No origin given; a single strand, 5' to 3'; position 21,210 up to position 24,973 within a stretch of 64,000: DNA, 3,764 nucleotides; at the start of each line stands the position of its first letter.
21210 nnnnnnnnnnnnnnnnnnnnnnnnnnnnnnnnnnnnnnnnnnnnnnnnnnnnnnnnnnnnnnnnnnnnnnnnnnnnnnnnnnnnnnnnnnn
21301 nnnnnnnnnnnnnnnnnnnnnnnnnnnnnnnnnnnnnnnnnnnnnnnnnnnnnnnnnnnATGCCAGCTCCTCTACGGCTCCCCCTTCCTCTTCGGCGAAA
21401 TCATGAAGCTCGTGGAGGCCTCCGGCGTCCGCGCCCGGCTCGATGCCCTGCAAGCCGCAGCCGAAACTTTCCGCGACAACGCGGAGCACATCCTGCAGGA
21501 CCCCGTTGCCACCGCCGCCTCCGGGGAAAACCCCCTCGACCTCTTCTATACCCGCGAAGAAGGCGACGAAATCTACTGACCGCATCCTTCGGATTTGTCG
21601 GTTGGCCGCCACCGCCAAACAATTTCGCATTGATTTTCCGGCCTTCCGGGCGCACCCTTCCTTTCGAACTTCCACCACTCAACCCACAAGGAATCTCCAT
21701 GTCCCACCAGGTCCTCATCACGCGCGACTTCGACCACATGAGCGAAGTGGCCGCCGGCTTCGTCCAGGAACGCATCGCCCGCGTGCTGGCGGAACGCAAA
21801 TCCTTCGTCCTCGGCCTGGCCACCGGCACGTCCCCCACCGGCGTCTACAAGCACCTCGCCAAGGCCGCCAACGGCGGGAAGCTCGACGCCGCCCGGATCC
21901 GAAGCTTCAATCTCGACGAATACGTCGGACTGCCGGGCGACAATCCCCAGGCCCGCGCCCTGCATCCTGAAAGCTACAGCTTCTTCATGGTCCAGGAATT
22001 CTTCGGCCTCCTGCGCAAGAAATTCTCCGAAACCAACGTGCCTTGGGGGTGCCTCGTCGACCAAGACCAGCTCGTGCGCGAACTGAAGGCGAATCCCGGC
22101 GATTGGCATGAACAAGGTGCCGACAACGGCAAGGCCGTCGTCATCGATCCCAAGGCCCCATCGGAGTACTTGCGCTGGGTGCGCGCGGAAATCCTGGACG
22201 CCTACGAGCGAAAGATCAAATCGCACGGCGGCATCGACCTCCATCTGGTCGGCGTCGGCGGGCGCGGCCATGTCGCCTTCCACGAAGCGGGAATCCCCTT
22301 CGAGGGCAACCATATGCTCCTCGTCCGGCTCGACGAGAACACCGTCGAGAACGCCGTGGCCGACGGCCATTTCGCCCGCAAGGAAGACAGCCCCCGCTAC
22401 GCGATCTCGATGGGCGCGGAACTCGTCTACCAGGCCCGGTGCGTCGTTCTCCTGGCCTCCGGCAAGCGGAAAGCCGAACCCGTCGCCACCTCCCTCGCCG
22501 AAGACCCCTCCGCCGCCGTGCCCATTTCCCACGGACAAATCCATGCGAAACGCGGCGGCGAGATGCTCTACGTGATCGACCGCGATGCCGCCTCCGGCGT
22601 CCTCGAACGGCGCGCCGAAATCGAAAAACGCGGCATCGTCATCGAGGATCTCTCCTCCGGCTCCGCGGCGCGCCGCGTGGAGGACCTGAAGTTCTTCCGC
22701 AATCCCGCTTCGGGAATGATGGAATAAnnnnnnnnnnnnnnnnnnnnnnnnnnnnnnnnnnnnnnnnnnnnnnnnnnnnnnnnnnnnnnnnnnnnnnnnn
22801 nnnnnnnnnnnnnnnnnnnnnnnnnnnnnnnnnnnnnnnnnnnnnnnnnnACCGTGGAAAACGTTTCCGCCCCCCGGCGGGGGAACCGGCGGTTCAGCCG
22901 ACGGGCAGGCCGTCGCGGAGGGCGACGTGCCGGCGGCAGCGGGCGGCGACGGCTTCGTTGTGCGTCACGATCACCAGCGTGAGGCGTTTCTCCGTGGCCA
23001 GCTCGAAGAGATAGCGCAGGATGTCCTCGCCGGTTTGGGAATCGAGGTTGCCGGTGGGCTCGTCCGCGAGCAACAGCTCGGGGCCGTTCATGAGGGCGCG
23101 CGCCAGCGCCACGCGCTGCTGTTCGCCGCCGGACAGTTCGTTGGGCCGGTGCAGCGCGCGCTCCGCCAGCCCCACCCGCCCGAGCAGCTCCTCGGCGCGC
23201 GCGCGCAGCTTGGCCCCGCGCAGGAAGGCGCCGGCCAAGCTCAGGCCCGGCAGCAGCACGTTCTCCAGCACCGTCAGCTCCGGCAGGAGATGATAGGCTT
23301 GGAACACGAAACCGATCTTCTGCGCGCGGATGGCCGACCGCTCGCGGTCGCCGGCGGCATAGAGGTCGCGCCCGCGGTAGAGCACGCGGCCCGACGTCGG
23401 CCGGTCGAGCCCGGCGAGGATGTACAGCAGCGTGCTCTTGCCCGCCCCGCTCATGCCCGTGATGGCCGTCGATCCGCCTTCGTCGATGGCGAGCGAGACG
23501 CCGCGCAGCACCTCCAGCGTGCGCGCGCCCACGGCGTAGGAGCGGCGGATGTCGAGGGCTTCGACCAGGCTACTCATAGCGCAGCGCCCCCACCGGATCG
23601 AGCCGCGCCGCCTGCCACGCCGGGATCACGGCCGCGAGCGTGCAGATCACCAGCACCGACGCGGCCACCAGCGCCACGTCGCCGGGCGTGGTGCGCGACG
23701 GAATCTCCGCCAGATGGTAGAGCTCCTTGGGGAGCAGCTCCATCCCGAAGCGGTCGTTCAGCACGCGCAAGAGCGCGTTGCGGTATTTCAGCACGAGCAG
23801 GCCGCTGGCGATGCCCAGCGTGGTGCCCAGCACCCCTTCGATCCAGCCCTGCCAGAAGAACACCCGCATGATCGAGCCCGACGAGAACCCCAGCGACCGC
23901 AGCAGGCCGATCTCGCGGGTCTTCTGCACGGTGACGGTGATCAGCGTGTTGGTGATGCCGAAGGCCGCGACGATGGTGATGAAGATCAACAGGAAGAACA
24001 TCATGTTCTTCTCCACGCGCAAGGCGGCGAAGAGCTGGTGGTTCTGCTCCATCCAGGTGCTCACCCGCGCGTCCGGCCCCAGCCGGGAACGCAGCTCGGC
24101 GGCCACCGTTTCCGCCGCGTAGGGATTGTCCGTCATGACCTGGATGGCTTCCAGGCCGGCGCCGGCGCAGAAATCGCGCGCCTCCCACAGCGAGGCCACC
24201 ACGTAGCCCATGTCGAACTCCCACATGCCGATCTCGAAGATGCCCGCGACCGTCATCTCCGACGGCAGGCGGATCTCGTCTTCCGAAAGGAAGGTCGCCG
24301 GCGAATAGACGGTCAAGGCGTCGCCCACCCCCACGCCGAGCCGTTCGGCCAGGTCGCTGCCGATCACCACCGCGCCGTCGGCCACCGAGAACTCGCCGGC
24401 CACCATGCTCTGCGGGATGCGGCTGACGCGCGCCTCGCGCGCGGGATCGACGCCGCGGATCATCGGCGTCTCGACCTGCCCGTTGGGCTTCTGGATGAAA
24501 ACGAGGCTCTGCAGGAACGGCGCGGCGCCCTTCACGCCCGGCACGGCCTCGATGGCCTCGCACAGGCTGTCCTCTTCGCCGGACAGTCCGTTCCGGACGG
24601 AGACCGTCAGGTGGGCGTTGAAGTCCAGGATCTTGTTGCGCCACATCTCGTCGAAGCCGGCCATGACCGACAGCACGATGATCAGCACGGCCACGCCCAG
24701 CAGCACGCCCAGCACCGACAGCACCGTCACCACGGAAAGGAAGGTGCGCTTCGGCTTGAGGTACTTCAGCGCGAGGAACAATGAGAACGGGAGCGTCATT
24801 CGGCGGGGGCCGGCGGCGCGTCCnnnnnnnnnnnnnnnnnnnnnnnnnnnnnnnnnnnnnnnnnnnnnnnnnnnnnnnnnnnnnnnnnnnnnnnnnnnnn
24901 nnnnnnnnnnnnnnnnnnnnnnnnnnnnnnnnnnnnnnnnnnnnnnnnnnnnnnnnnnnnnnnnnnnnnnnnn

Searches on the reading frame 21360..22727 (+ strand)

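Call 69: search_protein_families(library=pfam, proteins=[window:21360-22727:+], max_evalue=0.00001)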
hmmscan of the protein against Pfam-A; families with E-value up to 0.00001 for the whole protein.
window:21360-22727:+ (455 aa): 1 family
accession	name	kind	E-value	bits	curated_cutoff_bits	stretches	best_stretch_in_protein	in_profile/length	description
PF01182.26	Glucosamine_iso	-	1.4e-15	58.2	27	1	276-391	108-215/225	Glucosamine-6-phosphate isomerases/6-phosphogluconolactonase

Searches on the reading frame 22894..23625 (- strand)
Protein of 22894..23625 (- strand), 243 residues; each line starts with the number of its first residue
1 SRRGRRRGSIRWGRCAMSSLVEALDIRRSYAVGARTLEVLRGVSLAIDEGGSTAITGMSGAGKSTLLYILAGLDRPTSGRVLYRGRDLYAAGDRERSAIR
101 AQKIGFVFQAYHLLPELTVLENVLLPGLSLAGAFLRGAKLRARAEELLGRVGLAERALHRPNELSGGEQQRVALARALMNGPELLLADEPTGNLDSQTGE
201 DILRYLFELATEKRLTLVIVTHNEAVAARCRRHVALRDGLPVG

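Call 16: search_protein_families(library=pfam, proteins=[window:22894-23625:-], max_evalue=0.1)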
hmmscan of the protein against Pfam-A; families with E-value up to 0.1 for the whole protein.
window:22894-23625:- (243 aa): 10 families
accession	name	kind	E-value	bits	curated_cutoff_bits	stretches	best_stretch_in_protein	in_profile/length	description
PF00005.33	ABC_tran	-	1.9e-36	126.1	25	1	40-191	1-136/137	ABC transporter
PF13304.12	AAA_21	-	6.8e-06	26.8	27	0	53-74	2-23/304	AAA domain, putative AbiEii toxin, Type IV TA system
PF13555.12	AAA_29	-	3.8e-05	23.8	27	1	42-67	14-39/61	P-loop containing region of AAA domain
PF02463.25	SMC_N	-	0.0012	18.8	40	0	159-234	132-209/220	RecF/RecN/SMC N terminal domain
PF13401.12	AAA_22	-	0.006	17.3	27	0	49-70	4-25/130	AAA domain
PF13191.12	AAA_16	-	0.011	16.7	32.6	1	49-216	23-165/167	AAA ATPase domain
PF13476.12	AAA_23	-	0.025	15.6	27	1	49-69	18-38/201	AAA domain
PF03193.22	RsgA_GTPase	-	0.028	14.7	30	1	39-72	96-128/174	RsgA GTPase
PF13238.12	AAA_18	-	0.042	14.8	29.4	1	55-150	3-107/128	AAA domain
PF13481.12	AAA_25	-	0.049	13.7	27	0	47-71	30-54/195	AAA domain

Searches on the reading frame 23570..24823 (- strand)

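Call 16: search_protein_families(library=pfam, proteins=[window:23570-24823:-], max_evalue=0.1)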
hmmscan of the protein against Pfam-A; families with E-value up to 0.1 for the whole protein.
window:23570-24823:- (417 aa): 2 families
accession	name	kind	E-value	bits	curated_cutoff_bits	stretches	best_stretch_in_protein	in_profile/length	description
PF12704.14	MacB_PCD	-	1.3e-19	71.7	27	1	33-246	1-206/207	MacB-like periplasmic core domain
PF02687.27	FtsX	-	2.3e-17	63.6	25.5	1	277-410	2-120/120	FtsX-like permease C-terminal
